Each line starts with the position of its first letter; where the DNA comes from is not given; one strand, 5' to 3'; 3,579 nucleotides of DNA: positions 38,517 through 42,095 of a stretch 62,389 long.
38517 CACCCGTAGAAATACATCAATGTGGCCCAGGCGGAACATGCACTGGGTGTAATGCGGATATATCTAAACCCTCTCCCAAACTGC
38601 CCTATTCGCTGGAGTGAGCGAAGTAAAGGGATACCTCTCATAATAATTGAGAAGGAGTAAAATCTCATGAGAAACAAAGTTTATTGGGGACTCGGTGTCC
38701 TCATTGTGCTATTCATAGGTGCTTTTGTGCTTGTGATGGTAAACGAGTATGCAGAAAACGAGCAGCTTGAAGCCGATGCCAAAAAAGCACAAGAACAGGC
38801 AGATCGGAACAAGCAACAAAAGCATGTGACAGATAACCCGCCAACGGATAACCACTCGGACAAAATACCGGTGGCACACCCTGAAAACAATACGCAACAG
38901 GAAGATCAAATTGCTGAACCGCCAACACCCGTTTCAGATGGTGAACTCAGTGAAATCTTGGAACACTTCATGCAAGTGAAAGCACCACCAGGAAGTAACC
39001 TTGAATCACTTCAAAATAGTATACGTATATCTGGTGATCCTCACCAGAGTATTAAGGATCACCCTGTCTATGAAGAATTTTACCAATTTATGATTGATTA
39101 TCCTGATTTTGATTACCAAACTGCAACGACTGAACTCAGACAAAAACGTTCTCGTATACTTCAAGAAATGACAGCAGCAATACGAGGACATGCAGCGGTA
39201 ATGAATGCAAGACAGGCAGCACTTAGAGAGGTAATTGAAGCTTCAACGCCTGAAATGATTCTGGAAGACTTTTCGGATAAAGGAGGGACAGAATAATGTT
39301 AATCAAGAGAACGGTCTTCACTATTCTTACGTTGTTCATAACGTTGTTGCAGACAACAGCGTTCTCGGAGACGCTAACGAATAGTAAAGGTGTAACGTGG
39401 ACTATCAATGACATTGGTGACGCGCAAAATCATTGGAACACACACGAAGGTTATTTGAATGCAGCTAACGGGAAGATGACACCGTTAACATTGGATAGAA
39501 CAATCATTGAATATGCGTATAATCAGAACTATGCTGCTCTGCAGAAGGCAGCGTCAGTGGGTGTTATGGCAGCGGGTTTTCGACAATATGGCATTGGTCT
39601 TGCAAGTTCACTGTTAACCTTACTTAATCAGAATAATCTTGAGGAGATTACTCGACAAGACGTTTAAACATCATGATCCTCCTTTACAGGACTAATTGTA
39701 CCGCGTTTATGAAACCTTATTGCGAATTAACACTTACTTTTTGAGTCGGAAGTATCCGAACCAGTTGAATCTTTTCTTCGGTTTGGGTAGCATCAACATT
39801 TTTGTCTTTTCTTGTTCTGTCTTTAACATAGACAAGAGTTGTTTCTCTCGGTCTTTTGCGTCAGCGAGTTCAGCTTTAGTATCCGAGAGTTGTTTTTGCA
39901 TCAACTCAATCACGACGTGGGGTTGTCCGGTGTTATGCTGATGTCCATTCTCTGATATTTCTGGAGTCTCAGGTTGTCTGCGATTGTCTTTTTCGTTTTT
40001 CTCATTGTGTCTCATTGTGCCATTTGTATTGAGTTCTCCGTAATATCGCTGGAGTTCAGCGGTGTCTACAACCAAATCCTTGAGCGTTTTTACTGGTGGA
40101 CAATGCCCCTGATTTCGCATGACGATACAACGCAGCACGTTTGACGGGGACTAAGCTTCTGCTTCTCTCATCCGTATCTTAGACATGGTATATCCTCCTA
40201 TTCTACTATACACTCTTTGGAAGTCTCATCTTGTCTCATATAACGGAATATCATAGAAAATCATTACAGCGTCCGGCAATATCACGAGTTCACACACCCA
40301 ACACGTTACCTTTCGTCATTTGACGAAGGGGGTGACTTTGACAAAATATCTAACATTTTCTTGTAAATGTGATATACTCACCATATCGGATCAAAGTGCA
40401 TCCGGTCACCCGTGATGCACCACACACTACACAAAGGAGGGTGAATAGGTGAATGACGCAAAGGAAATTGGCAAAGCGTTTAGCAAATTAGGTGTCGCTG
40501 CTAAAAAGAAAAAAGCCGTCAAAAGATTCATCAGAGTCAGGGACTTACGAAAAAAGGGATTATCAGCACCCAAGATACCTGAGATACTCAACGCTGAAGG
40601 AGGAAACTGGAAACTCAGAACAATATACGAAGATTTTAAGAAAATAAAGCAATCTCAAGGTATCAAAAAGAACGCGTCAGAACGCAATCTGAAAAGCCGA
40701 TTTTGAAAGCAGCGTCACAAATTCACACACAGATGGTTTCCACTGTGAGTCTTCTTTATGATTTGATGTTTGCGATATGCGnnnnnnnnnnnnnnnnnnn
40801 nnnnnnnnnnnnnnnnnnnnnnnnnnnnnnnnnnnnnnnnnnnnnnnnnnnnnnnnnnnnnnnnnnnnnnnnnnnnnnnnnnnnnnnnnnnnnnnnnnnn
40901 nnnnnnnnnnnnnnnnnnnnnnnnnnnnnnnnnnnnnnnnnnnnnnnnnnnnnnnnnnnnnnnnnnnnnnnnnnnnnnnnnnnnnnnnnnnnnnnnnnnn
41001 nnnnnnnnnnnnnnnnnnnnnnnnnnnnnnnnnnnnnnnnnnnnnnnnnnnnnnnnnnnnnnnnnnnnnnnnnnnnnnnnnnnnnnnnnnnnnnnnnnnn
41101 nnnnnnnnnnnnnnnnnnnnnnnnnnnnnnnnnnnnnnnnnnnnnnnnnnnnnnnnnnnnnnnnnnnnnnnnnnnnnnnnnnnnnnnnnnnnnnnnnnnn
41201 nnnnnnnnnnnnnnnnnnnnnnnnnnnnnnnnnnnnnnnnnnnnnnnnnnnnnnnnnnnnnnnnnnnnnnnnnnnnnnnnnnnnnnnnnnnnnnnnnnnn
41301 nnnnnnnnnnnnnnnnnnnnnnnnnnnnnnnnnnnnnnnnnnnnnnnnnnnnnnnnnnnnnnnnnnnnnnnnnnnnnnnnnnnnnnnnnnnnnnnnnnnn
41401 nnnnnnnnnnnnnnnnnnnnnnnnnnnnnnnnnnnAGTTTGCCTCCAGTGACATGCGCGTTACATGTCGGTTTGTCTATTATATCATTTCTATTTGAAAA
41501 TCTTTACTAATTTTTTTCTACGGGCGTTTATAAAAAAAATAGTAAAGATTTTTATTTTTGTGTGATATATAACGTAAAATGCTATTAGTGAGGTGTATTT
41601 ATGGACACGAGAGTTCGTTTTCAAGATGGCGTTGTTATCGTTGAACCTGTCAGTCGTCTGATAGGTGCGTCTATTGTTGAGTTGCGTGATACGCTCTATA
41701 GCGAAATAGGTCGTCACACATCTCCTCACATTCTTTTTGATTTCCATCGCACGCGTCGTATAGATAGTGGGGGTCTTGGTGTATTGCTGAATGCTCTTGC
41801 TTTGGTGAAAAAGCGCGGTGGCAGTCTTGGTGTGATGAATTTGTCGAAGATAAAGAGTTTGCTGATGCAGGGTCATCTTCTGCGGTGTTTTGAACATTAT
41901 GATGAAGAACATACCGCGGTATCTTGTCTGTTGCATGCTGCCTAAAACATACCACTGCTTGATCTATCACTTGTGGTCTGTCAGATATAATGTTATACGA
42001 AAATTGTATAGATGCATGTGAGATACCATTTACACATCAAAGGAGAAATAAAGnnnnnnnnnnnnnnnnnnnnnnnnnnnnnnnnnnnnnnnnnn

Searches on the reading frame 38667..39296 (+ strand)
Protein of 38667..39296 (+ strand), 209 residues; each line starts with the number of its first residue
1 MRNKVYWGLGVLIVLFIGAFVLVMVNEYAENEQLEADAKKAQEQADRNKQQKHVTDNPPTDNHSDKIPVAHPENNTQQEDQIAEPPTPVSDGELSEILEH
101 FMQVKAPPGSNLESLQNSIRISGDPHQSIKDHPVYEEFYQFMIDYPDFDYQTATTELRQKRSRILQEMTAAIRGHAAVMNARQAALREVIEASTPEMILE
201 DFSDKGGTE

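Call 43: search_protein_families(library=pfam, proteins=[window:38667-39296:+], max_evalue=0.01)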
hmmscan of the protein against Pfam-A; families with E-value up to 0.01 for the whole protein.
window:38667-39296:+ (209 aa): 1 family
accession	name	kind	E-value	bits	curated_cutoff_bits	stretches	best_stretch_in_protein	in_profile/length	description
PF04145.20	Ctr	-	0.006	17.6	25.3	1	11-103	24-118/151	Ctr copper transporter family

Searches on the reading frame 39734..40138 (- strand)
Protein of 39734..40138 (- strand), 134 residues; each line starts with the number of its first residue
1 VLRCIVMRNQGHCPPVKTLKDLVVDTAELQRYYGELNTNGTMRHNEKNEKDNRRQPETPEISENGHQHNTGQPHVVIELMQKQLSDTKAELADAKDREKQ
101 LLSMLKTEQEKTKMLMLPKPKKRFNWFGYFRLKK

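Call 4: search_protein_families(library=pfam, proteins=[window:39734-40138:-], max_evalue=0.1)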
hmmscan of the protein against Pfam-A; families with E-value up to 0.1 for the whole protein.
window:39734-40138:- (134 aa): 2 families
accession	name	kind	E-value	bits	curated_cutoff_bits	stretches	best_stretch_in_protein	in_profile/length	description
PF03004.19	Transposase_24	-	0.019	15.6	28.7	1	43-132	45-134/138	Plant transposase (Ptta/En/Spm family)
PF11471.13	Sugarporin_N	-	0.031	15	25.7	1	78-99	7-28/31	Maltoporin periplasmic N-terminal extension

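Call 79: search_protein_families(library=pfam, proteins=[window:39734-40138:-], max_evalue=0.0001)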
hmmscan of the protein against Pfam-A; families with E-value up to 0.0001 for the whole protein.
window:39734-40138:- (134 aa): 0 families

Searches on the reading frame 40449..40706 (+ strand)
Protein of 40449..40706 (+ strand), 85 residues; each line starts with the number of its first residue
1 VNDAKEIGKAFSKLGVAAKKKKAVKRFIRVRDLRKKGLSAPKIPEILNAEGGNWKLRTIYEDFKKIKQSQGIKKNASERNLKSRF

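Call 4: search_protein_families(library=pfam, proteins=[window:40449-40706:+], max_evalue=0.1)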
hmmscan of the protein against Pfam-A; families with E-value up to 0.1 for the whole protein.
window:40449-40706:+ (85 aa): 1 family
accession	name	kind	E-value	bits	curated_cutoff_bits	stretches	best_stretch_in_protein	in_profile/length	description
PF16563.10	P66_CC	-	0.079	13.1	26.4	0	64-78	28-42/44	Coiled-coil and interaction region of P66A and P66B with MBD2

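Call 79: search_protein_families(library=pfam, proteins=[window:40449-40706:+], max_evalue=0.0001)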
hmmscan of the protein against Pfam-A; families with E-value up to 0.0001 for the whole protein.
window:40449-40706:+ (85 aa): 0 families

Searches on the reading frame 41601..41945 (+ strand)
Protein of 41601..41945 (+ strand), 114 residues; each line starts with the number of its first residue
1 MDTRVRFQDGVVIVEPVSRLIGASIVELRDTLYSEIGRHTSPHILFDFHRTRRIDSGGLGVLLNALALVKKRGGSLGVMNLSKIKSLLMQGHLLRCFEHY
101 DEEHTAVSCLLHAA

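Call 4: search_protein_families(library=pfam, proteins=[window:41601-41945:+], max_evalue=0.1)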
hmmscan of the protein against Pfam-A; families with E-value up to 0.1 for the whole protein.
window:41601-41945:+ (114 aa): 2 families
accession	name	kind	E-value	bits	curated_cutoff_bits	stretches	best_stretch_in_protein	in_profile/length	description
PF01740.26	STAS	-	6.7e-10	39.1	22.6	1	5-105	4-105/106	STAS domain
PF13466.11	STAS_2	-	1.9e-06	28.4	29.2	1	25-82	12-67/80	STAS domain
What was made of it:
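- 41601..41945 (+): STAS-B: single-domain STAS protein (114 aa) that keeps the phosphorylatable Ser (DSGGLG). Pfam PF01740 E 6.7e-10 (call 4).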

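Call 8: search_protein_families(library=ncbifam, proteins=[window:41601-41945:+], max_evalue=0.1)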
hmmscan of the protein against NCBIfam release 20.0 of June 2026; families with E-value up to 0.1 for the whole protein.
window:41601-41945:+ (114 aa): 2 families
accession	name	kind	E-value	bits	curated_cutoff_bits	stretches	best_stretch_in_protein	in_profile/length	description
TIGR02886.1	spore_II_AA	equivalog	1.9e-08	34.2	114.75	1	11-106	9-105/106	anti-sigma F factor antagonist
TIGR00377.1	ant_ant_sig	superfamily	5.4e-08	32.7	53.45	1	2-102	4-105/108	anti-sigma factor antagonist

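Call 76: search_protein_families(library=phrogs, proteins=[window:41601-41945:+], max_evalue=0.001)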
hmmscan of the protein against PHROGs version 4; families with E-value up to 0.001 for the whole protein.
window:41601-41945:+ (114 aa): 0 families
